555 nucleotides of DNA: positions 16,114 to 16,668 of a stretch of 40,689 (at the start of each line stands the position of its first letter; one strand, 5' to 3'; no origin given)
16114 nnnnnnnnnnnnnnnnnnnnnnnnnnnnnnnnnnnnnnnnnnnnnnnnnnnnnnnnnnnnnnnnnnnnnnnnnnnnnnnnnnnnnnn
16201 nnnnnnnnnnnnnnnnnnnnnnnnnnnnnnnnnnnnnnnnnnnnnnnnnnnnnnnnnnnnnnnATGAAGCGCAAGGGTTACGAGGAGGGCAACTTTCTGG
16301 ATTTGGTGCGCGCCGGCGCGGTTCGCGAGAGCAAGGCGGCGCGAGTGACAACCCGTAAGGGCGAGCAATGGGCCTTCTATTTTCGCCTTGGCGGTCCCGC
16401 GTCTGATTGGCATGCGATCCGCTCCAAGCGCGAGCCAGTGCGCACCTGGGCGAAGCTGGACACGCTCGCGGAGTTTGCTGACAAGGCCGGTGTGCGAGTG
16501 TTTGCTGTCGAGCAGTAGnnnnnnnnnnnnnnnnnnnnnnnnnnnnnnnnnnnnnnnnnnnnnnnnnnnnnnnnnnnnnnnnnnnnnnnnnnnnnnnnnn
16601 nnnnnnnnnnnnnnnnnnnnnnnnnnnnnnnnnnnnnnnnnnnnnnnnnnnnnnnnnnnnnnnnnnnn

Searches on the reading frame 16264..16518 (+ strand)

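Call 62: search_protein_families(library=phrogs, proteins=[window:16264-16518:+], max_evalue=0.00001)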
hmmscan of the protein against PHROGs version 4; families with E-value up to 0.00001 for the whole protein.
window:16264-16518:+ (84 aa): 1 family
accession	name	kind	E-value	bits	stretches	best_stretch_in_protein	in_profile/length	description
phrog_22090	-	unknown function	3.6e-18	66.6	1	3-83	2-78/79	-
